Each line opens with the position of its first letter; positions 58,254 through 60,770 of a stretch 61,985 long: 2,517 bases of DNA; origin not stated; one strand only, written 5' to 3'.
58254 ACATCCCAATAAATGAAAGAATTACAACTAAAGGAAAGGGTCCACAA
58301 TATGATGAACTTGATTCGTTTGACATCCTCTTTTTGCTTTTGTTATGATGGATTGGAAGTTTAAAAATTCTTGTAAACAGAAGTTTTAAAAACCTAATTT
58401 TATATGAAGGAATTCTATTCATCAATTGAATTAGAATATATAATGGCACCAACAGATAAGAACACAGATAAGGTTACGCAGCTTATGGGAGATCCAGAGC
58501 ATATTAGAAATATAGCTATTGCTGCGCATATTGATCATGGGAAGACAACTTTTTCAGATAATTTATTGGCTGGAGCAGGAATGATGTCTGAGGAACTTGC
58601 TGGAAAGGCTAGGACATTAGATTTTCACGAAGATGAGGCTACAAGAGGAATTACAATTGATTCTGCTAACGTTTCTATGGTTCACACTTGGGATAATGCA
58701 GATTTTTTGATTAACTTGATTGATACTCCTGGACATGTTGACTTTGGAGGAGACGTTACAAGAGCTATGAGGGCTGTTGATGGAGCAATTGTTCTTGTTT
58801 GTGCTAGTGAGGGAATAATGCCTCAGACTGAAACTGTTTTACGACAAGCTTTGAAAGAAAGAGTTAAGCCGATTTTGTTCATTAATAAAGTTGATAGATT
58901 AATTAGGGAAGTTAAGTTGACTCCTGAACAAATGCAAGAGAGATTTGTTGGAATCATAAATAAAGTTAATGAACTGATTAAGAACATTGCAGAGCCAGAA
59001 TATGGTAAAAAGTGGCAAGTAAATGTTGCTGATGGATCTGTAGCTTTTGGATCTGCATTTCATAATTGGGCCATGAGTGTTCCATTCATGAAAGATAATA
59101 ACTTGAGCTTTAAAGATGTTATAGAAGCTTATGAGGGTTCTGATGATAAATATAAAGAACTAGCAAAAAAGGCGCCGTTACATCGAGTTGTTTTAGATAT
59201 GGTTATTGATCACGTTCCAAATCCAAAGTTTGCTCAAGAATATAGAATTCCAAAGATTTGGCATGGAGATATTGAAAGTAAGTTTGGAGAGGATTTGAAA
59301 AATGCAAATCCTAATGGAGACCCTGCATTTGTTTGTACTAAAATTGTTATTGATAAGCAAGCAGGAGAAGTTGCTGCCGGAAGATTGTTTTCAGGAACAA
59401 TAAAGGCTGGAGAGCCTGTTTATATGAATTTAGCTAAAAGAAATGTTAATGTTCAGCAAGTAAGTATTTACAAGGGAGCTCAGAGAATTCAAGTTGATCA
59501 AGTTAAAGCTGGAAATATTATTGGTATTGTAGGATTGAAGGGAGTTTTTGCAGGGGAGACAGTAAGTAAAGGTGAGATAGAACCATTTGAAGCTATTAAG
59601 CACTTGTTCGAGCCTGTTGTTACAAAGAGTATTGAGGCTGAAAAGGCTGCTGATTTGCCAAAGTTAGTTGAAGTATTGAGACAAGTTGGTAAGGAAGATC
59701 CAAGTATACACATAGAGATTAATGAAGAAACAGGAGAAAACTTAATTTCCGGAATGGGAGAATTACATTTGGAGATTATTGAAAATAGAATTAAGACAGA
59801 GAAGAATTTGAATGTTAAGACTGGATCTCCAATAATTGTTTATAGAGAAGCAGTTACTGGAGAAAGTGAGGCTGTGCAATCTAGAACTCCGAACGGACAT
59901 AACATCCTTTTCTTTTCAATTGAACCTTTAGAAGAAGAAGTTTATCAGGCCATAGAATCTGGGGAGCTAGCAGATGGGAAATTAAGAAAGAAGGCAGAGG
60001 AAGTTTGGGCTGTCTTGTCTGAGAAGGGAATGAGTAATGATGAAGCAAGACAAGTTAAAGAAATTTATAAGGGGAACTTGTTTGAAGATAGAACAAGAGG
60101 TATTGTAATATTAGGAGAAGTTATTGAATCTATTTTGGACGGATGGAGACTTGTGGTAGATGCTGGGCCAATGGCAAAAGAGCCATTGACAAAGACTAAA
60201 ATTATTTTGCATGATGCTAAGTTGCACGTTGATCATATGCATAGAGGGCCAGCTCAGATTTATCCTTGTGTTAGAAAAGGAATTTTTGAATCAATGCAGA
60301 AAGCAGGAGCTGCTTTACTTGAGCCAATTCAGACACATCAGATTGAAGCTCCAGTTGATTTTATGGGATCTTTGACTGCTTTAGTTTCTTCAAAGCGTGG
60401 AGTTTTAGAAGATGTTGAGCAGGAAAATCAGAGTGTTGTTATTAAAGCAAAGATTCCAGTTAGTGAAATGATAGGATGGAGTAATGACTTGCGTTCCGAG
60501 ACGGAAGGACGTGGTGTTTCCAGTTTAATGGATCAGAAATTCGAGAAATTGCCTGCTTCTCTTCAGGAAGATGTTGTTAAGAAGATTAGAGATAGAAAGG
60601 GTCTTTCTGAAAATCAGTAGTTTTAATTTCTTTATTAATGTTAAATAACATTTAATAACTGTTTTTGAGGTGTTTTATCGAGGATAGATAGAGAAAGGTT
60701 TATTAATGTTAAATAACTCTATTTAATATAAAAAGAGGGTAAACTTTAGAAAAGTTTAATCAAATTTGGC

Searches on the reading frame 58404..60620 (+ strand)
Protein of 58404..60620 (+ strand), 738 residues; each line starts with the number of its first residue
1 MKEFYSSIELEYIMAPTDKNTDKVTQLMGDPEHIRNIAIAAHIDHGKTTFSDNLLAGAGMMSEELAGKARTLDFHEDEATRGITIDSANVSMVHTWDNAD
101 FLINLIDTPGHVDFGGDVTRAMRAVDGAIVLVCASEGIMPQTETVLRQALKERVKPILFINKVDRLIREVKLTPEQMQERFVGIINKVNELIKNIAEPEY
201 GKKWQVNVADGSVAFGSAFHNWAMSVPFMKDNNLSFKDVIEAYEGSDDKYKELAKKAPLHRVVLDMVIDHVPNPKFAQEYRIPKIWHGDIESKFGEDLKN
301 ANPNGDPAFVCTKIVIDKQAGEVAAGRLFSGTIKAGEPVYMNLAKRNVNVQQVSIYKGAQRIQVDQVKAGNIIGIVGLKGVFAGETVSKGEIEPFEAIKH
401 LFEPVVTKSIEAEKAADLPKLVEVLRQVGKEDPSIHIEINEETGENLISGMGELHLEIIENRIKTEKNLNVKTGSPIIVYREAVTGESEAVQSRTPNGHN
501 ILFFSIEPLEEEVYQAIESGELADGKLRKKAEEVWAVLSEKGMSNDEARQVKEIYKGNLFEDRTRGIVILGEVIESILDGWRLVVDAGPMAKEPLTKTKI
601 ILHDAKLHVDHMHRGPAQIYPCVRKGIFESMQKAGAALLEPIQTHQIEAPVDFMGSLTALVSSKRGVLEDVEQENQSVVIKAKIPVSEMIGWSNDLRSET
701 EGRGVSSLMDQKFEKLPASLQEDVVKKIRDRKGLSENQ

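Call 101: search_protein_families(library=pfam, proteins=[window:58404-60620:+], max_evalue=0.00001)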
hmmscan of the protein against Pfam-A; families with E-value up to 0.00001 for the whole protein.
window:58404-60620:+ (738 aa): 6 families
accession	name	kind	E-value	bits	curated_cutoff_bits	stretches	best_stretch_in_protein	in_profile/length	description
PF00009.33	GTP_EFTU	-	4e-55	186.8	26.5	1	33-272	2-187/188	Elongation factor Tu GTP binding domain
PF14492.12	EFG_III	-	3.4e-23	81.9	27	1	403-474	3-74/75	Elongation Factor G, domain III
PF03764.24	EFG_IV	-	1.3e-19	70.6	24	1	528-634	10-120/121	Elongation factor G, domain IV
PF00679.30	EFG_C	-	2.8e-19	69.4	27.9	1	638-723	2-88/89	Elongation factor G C-terminus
PF22042.2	EF-G_D2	-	2.3e-11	44.1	27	1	312-388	7-82/84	Elongation factor G domain 2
PF03144.31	GTP_EFTU_D2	-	6.3e-11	43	30.3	1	321-387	1-72/73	Elongation factor Tu domain 2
